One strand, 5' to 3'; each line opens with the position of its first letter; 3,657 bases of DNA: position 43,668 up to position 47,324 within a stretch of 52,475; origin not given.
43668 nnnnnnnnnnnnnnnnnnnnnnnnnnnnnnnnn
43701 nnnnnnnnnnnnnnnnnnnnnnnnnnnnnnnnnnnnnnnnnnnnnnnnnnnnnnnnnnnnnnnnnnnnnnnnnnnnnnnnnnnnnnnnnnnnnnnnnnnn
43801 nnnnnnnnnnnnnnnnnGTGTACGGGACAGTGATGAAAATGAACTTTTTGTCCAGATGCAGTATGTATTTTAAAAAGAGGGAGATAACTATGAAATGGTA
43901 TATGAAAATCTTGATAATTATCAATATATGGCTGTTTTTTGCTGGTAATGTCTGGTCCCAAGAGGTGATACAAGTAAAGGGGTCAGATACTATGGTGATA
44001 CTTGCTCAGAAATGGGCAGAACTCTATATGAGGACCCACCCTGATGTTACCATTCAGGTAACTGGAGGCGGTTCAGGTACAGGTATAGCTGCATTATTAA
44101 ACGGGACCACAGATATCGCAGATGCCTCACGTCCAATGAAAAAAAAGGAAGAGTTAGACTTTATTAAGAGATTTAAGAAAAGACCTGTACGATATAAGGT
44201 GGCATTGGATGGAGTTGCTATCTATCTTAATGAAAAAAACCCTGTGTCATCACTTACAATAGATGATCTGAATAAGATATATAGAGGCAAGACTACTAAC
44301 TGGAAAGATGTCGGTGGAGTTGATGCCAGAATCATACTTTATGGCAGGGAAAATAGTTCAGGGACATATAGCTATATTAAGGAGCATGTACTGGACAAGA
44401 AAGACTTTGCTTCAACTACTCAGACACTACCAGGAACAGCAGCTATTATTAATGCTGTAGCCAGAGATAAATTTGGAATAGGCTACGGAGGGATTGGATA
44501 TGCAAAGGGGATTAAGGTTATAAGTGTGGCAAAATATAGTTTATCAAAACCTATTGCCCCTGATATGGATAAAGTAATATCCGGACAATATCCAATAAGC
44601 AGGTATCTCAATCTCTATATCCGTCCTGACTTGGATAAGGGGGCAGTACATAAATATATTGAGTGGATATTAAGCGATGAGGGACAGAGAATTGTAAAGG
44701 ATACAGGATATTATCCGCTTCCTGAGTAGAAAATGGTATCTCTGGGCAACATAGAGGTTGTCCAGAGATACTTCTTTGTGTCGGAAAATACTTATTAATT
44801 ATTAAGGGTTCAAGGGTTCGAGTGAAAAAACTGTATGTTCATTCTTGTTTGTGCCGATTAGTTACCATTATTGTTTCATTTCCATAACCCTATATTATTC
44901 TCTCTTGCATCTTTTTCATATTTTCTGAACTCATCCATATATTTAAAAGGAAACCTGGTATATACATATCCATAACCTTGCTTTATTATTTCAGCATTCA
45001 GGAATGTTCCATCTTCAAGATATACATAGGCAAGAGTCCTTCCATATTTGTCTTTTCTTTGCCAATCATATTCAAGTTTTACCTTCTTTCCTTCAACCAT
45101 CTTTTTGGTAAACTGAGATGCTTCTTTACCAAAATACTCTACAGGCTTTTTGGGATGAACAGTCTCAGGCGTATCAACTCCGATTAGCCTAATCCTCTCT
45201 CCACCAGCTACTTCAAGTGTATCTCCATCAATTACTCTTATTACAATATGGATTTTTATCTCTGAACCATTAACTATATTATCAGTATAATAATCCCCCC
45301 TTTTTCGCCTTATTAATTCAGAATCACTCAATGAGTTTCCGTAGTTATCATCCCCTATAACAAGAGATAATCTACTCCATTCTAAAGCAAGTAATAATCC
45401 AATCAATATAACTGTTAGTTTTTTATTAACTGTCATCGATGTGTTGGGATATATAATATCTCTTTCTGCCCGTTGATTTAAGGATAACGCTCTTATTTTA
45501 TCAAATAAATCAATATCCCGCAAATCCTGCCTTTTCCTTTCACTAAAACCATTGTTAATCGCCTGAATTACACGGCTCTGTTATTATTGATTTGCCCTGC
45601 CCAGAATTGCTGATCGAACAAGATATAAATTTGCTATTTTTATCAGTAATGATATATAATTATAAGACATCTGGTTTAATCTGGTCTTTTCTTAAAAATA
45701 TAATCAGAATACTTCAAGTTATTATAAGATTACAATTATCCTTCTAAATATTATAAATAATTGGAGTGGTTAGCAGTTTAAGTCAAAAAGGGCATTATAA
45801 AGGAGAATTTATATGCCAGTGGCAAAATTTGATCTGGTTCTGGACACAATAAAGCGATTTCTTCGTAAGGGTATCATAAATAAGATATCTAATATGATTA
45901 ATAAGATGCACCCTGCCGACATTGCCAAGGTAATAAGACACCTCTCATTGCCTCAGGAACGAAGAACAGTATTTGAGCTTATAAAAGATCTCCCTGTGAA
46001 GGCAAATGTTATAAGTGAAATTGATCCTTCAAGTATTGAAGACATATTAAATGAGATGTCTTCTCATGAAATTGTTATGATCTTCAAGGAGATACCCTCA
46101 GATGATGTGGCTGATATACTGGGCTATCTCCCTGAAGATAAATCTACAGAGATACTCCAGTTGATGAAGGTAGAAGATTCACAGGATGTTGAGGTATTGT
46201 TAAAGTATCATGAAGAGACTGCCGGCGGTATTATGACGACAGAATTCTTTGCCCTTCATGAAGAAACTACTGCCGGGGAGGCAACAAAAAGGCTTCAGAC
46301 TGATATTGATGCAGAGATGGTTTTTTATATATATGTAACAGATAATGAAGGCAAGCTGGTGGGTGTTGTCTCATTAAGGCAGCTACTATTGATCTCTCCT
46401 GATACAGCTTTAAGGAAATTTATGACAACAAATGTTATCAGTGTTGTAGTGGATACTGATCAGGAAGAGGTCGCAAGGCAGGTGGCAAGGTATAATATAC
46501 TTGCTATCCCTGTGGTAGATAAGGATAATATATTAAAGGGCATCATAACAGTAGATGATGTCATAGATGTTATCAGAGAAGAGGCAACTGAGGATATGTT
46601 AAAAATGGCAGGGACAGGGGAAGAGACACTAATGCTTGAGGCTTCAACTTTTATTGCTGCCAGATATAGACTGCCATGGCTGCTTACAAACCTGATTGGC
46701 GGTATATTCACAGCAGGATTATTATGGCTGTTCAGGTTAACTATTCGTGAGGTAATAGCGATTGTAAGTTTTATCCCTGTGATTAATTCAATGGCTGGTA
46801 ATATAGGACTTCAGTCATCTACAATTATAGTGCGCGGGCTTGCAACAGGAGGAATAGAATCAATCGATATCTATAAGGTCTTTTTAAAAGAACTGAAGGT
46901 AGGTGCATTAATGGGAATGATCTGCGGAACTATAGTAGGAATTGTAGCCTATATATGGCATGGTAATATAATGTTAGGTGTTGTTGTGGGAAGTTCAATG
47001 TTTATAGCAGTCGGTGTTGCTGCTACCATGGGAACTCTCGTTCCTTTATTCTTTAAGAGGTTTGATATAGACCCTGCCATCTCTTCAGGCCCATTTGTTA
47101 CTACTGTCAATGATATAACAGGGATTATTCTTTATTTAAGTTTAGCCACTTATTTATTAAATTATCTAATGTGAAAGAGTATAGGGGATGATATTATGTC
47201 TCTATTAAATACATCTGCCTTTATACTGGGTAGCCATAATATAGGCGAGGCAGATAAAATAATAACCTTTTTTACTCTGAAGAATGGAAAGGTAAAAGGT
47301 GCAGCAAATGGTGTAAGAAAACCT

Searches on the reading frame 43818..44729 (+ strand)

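Call 63: search_protein_families(library=pfam, proteins=[window:43818-44729:+], max_evalue=0.000001)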
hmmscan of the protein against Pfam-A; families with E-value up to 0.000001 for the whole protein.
window:43818-44729:+ (303 aa): 2 families
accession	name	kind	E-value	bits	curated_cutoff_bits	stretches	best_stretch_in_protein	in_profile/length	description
PF12849.12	PBP_like_2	-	4.7e-44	151.6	27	1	46-288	5-267/267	PBP superfamily domain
PF12727.12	PBP_like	-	4.6e-14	52.5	27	1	67-229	1-154/193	PBP superfamily domain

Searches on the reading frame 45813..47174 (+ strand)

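Call 63: search_protein_families(library=pfam, proteins=[window:45813-47174:+], max_evalue=0.000001)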
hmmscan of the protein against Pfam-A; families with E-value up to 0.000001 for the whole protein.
window:45813-47174:+ (453 aa): 3 families
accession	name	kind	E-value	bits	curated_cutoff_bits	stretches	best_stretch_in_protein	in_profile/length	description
PF01769.21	MgtE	-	1e-38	132.8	27.6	1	321-443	1-124/125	Divalent cation transporter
PF03448.22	MgtE_N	-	2.7e-22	79.6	25.9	1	32-135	1-102/102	MgtE intracellular N domain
PF00571.33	CBS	-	1.9e-21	76.6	24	2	201-255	2-56/57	CBS domain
